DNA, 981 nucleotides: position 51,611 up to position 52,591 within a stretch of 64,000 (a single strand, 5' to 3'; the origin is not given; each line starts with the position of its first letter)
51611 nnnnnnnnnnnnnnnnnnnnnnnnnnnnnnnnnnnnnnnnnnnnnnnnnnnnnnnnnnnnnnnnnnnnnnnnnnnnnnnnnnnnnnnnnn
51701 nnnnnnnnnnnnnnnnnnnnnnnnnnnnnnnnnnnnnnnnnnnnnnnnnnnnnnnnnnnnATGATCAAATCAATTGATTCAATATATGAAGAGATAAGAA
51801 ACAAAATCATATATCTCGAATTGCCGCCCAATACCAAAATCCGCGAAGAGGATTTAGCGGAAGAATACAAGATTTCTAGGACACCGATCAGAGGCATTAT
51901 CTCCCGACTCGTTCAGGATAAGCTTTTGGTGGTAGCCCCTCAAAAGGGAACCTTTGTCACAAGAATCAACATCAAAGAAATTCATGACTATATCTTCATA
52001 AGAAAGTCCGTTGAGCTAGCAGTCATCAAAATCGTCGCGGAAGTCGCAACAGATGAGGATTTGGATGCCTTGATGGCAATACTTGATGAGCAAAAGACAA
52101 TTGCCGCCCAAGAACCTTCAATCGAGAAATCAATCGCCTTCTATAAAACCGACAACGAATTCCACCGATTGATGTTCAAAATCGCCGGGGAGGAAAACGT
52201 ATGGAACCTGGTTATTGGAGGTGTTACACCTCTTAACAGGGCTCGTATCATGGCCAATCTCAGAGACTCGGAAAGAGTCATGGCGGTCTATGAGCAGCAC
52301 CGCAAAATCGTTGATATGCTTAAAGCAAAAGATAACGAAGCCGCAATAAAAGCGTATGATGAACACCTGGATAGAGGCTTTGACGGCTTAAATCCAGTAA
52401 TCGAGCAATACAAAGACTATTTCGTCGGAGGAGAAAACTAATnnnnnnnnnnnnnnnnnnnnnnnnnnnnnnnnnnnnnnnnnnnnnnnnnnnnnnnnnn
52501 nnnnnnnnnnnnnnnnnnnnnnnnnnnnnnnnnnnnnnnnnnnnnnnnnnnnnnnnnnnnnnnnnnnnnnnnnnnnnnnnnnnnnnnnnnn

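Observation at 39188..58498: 16-bp palindromic operator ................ repeated in the promoter regions of the pectin locus: a putative regulon of the in-locus GntR/FadR-type regulator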

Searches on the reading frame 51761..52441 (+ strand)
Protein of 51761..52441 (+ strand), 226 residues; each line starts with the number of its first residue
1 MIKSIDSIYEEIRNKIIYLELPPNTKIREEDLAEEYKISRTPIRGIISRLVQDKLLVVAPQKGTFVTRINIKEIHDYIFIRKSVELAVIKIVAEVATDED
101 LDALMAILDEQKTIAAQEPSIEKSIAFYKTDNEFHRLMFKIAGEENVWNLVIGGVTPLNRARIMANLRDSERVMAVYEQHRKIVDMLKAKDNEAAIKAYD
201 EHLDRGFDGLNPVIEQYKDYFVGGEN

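Call 8: search_protein_families(library=ncbifam, proteins=[window:51761-52441:+])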
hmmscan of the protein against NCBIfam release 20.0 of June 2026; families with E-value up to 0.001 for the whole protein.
window:51761-52441:+ (226 aa): 11 families
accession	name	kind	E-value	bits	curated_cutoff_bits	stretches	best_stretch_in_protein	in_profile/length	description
TIGR03338.1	phnR_burk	equivalog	1.7e-21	76.8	271.5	1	9-206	17-209/212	phosphonate utilization associated transcriptional regulator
NF003011.0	PRK03837.1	subfamily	1.5e-14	54.2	260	1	72-206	102-229/241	transcriptional regulator NanR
NF008504.0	PRK11414.1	equivalog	3.6e-11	43.2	225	1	11-203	19-208/221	GntR family transcriptional regulator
NF008576.0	PRK11534.1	equivalog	1.2e-10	41.5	218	1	4-138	9-142/225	DNA-binding transcriptional regulator CsiR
NF007741.0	PRK10421.1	equivalog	2.6e-07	30.3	311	0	5-68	9-73/262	transcriptional regulator LldR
TIGR02018.2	his_ut_repres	equivalog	3.3e-07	29.9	220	1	7-71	3-68/226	histidine utilization transcriptional repressor HutC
NF041547.1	GntR_LSA1692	equivalog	5.8e-07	29.3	275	1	8-68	6-67/233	GntR family transcriptional regulator, LSA1692 subfamily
NF008491.0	PRK11402.1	subfamily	6.3e-06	25.9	269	1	28-72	37-81/243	GntR family transcriptional regulator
NF052282.1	PLP_TF_PdxR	equivalog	9.6e-06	24.9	320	1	7-87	5-77/448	MocR-like pyridoxine biosynthesis transcription factor PdxR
NF007001.0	PRK09464.1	equivalog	5.7e-05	22.9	330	1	5-203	12-225/254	pyruvate dehydrogenase complex transcriptional repressor PdhR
TIGR02404.1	trehalos_R_Bsub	equivalog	0.00011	21.9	211.95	1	6-102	3-105/233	trehalose operon repressor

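Call 11: find_homologous_proteins(query=window:51761-52441:+)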
Query window:51761-52441:+ (226 aa): 27 proteins with E <= 0.001 among 307 candidates.
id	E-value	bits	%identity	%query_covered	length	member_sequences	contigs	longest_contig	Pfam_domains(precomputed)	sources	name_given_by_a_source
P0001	1.8e-140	484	100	100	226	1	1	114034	PF07729.18,PF00392.28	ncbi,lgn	-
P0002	2.0e-139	480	99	100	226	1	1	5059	PF07729.18,PF00392.28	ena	-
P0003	2.7e-139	480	98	100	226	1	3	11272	PF07729.18,PF00392.28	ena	-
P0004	8.9e-139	478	99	100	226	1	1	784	PF07729.18,PF00392.28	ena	-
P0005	1.0e-136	471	96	100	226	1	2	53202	PF07729.18,PF00392.28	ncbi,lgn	-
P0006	1.0e-69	253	54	98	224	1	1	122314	PF07729.18,PF00392.28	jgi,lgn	-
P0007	2.2e-69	251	53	98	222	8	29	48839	PF07729.18,PF00392.28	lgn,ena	-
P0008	2.3e-69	251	53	98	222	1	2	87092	PF07729.18,PF00392.28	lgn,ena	-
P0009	3.4e-69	251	53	98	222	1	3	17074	PF07729.18,PF00392.28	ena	-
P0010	4.3e-69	250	54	98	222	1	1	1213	PF07729.18,PF00392.28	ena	-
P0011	7.0e-69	250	53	98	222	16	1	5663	PF07729.18,PF00392.28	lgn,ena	-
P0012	8.6e-69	250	53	98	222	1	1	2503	PF07729.18,PF00392.28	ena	-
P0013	3.3e-67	244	51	96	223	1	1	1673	PF07729.18,PF00392.28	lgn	-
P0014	3.5e-67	244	52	98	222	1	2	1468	PF07729.18,PF02002.24,PF00392.28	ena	-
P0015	6.4e-67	243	51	98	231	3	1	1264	PF07729.18,PF02002.24,PF00392.28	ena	-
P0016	1.6e-66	242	52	98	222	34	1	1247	PF07729.18,PF00392.28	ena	-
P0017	7.6e-64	233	50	98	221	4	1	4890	PF12827.13,PF07729.18,PF00392.28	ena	-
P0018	1.4e-63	232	49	98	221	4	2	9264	PF07729.18,PF00392.28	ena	-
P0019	3.3e-52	195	46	96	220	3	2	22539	PF07729.18,PF00392.28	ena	-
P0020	5.8e-52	195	44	97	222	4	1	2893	PF07729.18,PF00392.28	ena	-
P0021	5.1e-46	175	53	71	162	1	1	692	PF07729.18,PF00392.28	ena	-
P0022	8.8e-38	148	34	98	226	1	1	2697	PF07729.18,PF00392.28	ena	-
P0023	1.2e-37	148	34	96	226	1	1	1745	PF07729.18,PF00392.28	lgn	-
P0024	1.3e-30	125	61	45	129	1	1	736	PF00392.28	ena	-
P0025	1.0e-27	115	34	95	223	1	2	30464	PF07729.18,PF00392.28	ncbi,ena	-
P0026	5.6e-21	93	30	94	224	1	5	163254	PF07729.18,PF00392.28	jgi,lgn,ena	-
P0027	1.2e-18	86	29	94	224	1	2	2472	PF07729.18,PF00392.28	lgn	-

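Call 12: search_protein_families(library=pfam, proteins=[window:51761-52441:+])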
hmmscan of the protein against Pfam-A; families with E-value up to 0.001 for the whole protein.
window:51761-52441:+ (226 aa): 3 families
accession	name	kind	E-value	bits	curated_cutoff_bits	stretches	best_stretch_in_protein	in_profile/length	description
PF07729.17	FCD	-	7.8e-18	65.5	24.3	1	80-204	5-124/125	FCD domain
PF00392.27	GntR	-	2.9e-16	59.3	27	1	6-66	3-64/64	Bacterial regulatory proteins, gntR family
PF02002.24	TFIIE_alpha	-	0.00031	21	22.9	0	20-62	21-63/105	TFIIE alpha subunit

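Call 13: find_encoding_contigs(protein=P0001, flank=10000, max_places=3)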
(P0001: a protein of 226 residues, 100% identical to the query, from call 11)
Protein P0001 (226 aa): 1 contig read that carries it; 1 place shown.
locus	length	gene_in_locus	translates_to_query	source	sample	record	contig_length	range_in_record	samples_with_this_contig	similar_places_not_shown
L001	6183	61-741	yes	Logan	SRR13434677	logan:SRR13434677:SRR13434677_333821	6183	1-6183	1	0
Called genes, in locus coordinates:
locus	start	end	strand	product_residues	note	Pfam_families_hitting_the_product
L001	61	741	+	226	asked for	PF00392:GntR, PF07729:FCD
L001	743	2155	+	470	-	PF02614:UxaC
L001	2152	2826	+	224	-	PF00657:Lipase_GDSL, PF13472:Lipase_GDSL_2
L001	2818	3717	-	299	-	PF01095:Pectinesterase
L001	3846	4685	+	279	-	PF04962:KduI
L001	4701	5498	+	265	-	PF23441:SDR (weak), PF00106:adh_short, PF08659:KR, PF13561:adh_short_C2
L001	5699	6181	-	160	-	?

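Call 14: find_encoding_contigs(protein=P0006, flank=10000, max_places=3)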
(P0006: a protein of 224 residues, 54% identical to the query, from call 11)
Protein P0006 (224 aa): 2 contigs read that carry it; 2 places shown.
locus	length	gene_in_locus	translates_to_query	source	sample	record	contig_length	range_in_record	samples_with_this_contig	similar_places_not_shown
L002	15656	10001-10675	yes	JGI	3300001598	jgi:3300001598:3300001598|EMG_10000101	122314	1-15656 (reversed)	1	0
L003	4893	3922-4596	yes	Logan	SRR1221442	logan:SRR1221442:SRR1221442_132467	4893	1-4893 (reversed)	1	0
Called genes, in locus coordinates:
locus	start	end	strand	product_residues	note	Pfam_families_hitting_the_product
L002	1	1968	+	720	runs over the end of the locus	-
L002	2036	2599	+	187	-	-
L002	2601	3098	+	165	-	-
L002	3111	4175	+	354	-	PF00005:ABC_tran, PF08402:TOBE_2 (weak)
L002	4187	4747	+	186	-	-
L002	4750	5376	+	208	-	-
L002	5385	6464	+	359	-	PF02463:SMC_N (faint), PF00005:ABC_tran, PF17912:OB_MalK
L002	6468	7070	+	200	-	-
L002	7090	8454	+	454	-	PF01554:MatE, PF01943:Polysacc_synt (weak)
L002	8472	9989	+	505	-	PF00295:Glyco_hydro_28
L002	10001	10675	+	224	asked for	PF00392:GntR, PF07729:FCD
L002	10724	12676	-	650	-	PF00009:GTP_EFTU, PF01926:MMR_HSR1 (weak), PF22042:EF-G_D2 (weak), PF03144:GTP_EFTU_D2 (faint), PF14492:EFG_III, PF03764:EFG_IV, PF00679:EFG_C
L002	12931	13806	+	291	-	PF02401:LYTB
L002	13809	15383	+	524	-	-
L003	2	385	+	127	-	?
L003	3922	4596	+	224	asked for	PF00392:GntR, PF07729:FCD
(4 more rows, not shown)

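Call 15: find_encoding_contigs(protein=P0008, flank=10000, max_places=3)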
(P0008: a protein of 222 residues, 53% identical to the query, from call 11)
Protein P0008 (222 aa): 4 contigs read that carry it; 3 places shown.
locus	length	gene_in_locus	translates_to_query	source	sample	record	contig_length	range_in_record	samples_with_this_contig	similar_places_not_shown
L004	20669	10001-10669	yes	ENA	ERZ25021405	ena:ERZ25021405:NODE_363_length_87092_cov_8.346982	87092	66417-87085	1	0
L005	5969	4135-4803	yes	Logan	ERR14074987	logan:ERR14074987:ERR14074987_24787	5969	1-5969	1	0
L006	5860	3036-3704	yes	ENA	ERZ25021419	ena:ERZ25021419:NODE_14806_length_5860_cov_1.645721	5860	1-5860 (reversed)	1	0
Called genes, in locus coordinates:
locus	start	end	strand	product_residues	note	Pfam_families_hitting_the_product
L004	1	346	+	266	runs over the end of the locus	-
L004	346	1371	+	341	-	PF00528:BPD_transp_1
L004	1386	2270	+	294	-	PF00528:BPD_transp_1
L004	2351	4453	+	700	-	-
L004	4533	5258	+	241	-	-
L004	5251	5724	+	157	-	-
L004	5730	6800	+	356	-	PF00005:ABC_tran, PF02463:SMC_N (weak), PF13304:AAA_21 (faint), PF17912:OB_MalK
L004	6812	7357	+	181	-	-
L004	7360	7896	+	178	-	-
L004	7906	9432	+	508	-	PF00295:Glyco_hydro_28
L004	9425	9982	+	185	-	PF13556:HTH_30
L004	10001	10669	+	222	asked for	PF00392:GntR, PF07729:FCD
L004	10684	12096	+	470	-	PF02614:UxaC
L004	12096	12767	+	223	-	PF00657:Lipase_GDSL, PF13472:Lipase_GDSL_2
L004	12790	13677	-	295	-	PF01095:Pectinesterase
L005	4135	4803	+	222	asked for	PF00392:GntR, PF07729:FCD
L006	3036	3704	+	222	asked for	PF00392:GntR, PF07729:FCD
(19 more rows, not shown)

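Call 18: find_related_loci(query=A1, collection=genome_contigs, flank=10000)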
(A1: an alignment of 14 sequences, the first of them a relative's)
Query A1 (226 aa) in genome_contigs; peptide patterns used: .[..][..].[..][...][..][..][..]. (x = any residue, [..] = any of these).
358 stretches matched a pattern; 330 encode a relative of the query (tblastn E <= 1e-3); the best 80 are kept; 80 distinct loci.
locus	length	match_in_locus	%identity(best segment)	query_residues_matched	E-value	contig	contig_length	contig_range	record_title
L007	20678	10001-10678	96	1-226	5e-145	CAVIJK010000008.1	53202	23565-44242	bacterium isolate H07616-L1_cleanbin_000030 genome assembly, contig: Spades_H07616-L1_contig_311, whole genome shotgun s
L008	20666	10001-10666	50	1-222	5e-71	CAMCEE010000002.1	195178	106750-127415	MAG: uncultured Bacillales bacterium isolate SRR17382102_bin.45_metaWRAP_v1.3_MAG genome assembly, contig: ERZ10544608.2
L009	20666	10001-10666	49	1-222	8e-70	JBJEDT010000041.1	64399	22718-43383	MAG: Bacilli bacterium isolate LOHA10_bin.022 NODE_66_length_64399_cov_20.689637, whole genome shotgun sequence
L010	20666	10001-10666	50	1-222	2e-69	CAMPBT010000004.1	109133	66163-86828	MAG: uncultured Bacillales bacterium isolate SRR873610_bin.55_metaWRAP_v1.3_MAG genome assembly, contig: NODE_162_length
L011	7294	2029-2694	50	1-222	1e-68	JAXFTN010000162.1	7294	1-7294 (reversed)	MAG: Bacilli bacterium isolate SUG2458 k141_1388869, whole genome shotgun sequence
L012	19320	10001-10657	43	4-222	5e-60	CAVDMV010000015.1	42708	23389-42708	Acutalibacteraceae bacterium isolate H07670-L1_cleanbin_000010 genome assembly, contig: Spades_H07670-L1_contig_409, who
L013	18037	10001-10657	43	4-222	9e-60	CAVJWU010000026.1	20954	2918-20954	Azospirillum sp. CAG:239 isolate H07681-L1_cleanbin_000018 genome assembly, contig: Spades_H07681-L1_contig_1572, whole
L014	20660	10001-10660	46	7-226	4e-59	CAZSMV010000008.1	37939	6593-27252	MAG TPA_asm: uncultured Staphylococcaceae bacterium isolate binchicken_co323_13 genome assembly, contig: NODE_811_length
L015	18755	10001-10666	41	1-222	7e-58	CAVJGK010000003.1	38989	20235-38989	Lachnospiraceae bacterium isolate G02630-L1_cleanbin_000025 genome assembly, contig: Spades_G02630-L1_contig_426, whole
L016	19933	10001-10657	41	4-222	2e-57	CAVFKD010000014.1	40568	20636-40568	bacterium isolate H07633-L1_cleanbin_000015 genome assembly, contig: Spades_H07633-L1_contig_415, whole genome shotgun s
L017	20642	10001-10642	42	8-221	2e-50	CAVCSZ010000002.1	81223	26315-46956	bacterium isolate H07602-L1_cleanbin_000020 genome assembly, contig: Spades_H07602-L1_contig_127, whole genome shotgun s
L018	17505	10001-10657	39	3-221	1e-46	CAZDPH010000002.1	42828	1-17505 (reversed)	MAG TPA_asm: uncultured Staphylococcaceae bacterium isolate binchicken_co323_322 genome assembly, contig: NODE_630_lengt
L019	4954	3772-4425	33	6-222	2e-40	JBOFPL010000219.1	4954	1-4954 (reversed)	MAG: Cellulosilyticaceae bacterium isolate WFFMC_MAG_237 k139_822031_flag=0_multi=10.2652_len=4954, whole genome shotgun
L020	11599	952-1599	32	6-226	6e-36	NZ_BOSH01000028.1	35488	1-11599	Paenibacillus sp. J2TS4 sequence28, whole genome shotgun sequence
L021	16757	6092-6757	32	2-222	1e-35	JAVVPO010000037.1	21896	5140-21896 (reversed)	MAG: Cellulosilyticaceae bacterium isolate CGS10Y1-bin32 NODE_2736_length_21896_cov_14.079438, whole genome shotgun sequ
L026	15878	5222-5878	30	6-222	1e-33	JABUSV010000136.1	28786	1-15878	MAG: Pseudobutyrivibrio sp. isolate MAG22 c_000000000253, whole genome shotgun sequence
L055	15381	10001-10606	33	4-207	1e-29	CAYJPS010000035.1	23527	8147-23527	MAG TPA_asm: uncultured Treponemataceae bacterium isolate ERP123703_co5_165 genome assembly, contig: NODE_1064_length_23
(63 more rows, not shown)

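Call 23: search_solved_structures(query=A1, max_evalue=0.001)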
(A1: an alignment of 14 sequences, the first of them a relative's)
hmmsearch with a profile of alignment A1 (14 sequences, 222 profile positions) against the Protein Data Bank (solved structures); distinct sequences matched with E-value up to 0.001: 35.
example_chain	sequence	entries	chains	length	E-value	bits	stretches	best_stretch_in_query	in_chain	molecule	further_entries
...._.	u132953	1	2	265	1.2e-48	169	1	4-221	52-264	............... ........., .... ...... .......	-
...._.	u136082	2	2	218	4.9e-23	85.3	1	4-211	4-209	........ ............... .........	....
3sxy_A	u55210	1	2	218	5.9e-23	85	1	5-207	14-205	Transcriptional regulator, GntR family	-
3fms_A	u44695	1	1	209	2e-22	83.2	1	6-207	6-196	Transcriptional regulator, GntR family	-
3c7j_A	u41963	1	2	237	2.3e-16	63.4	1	6-212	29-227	Transcriptional regulator, GntR family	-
4p9f_A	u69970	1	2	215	2.2e-15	60.2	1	4-205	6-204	HTH-type transcriptional regulator mcbR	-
6z74_A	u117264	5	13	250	2e-13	53.8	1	11-216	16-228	Transcriptional regulator, GntR family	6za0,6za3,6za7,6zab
7c7e_A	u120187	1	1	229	5.6e-13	52.4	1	4-205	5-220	Putative DNA-binding transcriptional regulator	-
9isw_A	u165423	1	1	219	1.1e-12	51.4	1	5-198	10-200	Transcriptional regulator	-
6on4_A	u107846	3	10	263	2.9e-11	46.8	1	79-206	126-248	HTH-type transcriptional repressor NanR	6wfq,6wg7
6az6_A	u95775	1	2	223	3.6e-11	46.4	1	15-205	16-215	GntR family transcriptional regulator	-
6ep3_A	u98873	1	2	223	1.3e-09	41.3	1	5-193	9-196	Lmo0651 protein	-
2hs5_A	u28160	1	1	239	1.3e-09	41.3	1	10-205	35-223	putative transcriptional regulator GntR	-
2wv0_A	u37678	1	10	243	3.6e-08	36.6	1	7-72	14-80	HTH-TYPE TRANSCRIPTIONAL REPRESSOR YVOA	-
4u0v_A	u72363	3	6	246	3.7e-08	36.6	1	7-72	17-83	HTH-type transcriptional repressor YvoA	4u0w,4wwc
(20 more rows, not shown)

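Call 29: search_solved_structures(query=window:51761-52441:+, max_evalue=1e-10, show_alignments=2)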
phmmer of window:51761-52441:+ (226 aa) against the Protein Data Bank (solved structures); distinct sequences matched with E-value up to 1e-10: 2.
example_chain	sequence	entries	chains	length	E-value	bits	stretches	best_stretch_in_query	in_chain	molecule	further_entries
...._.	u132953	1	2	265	5.1e-27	98.3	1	6-221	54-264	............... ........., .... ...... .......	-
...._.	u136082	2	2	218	5.6e-16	62.2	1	7-204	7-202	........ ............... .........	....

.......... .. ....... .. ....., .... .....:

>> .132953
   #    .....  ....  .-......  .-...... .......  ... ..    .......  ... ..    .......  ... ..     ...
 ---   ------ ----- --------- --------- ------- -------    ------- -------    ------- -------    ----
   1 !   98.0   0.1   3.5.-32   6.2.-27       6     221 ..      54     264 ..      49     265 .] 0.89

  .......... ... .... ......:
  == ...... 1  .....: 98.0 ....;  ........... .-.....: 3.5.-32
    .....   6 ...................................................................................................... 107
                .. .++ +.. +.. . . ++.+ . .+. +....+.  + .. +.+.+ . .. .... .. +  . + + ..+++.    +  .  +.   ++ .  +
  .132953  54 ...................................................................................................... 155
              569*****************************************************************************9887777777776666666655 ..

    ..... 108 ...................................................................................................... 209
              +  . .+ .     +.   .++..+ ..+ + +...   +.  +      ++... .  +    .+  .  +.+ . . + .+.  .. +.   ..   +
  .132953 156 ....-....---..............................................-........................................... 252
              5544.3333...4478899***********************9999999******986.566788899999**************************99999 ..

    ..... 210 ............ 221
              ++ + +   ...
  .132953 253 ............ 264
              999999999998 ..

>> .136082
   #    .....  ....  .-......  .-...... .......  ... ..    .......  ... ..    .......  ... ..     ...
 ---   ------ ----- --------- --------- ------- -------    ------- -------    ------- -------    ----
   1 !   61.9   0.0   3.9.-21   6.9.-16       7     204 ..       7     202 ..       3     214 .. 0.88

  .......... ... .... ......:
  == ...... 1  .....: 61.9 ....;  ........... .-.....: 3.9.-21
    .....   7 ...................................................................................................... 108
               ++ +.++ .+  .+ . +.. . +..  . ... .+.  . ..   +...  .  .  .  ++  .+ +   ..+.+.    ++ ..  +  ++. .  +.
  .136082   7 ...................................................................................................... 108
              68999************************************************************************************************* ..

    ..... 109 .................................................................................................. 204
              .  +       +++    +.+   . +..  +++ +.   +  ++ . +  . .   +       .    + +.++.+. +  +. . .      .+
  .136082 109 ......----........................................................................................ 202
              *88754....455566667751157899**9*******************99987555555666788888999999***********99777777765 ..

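Call 41: search_protein_families(library=pfam, proteins=[L021:4980-5981:+, L021:6983-8113:+, L021:8133-8990:+, L021:9570-10601:+, L026:3468-4952:-, L026:5997-7196:+, L026:7147-8772:+, L026:13161-14324:-, L026:11919-13022:-, L026:14212-15711:+], max_evalue=0.00001)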
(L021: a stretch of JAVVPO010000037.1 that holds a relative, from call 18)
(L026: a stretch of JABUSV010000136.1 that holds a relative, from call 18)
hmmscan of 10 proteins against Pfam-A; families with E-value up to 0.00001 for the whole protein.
L021:4980-5981:+ (333 aa): 1 family
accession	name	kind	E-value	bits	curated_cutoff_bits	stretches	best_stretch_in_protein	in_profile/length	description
PF16654.10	DAPDH_C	-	1.8e-77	258.9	30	1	129-282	1-154/154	Diaminopimelic acid dehydrogenase C-terminal domain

L021:6983-8113:+ (376 aa): 2 families
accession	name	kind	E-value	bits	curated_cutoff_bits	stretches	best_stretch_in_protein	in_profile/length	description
PF03786.19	UxuA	-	8.8e-146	485.6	23.7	1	29-373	1-352/352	D-mannonate dehydratase (UxuA)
PF01261.30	AP_endonuc_2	-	5.8e-12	46.3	31.1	1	72-335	28-225/249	Xylose isomerase-like TIM barrel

L021:8133-8990:+ (285 aa): 2 families
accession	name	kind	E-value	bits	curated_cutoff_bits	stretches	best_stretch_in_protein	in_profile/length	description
PF13561.12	adh_short_C2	-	2.5e-37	129.1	27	1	30-280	12-236/236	Enoyl-(Acyl carrier protein) reductase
PF00106.31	adh_short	-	4.8e-37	127.8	26.6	1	15-222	1-190/195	short chain dehydrogenase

L021:9570-10601:+ (343 aa): 1 family
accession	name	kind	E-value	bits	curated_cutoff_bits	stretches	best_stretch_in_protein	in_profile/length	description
PF13303.11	PTS_EIIC_2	-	9.9e-63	212.6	28.9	1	28-332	1-322/327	Phosphotransferase system, EIIC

L026:3468-4952:- (494 aa): 1 family
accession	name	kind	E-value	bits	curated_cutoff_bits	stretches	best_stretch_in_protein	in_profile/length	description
PF13347.12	MFS_2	-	7.6e-36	124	27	1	33-472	12-427/427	MFS/sugar transport protein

L026:5997-7196:+ (399 aa): 1 family
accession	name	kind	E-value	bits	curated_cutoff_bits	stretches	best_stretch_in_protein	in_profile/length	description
PF06050.19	HGD-D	-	1.9e-76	258.3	28.4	1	37-387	1-342/342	2-hydroxyglutaryl-CoA dehydratase, D-component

L026:7147-8772:+ (541 aa): 1 family
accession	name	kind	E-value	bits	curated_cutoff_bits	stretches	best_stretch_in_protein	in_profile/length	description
PF06050.19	HGD-D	-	6.6e-30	105.3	28.4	1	181-508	20-328/342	2-hydroxyglutaryl-CoA dehydratase, D-component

L026:13161-14324:- (387 aa): 1 family
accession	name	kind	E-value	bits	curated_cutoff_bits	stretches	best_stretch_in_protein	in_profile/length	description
PF00990.26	GGDEF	-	1.1e-38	133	23.8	1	225-380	1-160/161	Diguanylate cyclase, GGDEF domain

L026:11919-13022:- (367 aa): 1 family
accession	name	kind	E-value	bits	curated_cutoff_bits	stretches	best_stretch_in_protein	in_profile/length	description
PF18948.5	DUF5692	-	2.7e-128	427.9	27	1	7-364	4-304/304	Family of unknown function (DUF5692)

L026:14212-15711:+ (499 aa): 1 family
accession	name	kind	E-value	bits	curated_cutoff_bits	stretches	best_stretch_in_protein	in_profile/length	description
PF00654.25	Voltage_CLC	-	3.9e-71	240.5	24.8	1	143-473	1-345/346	Voltage gated chloride channel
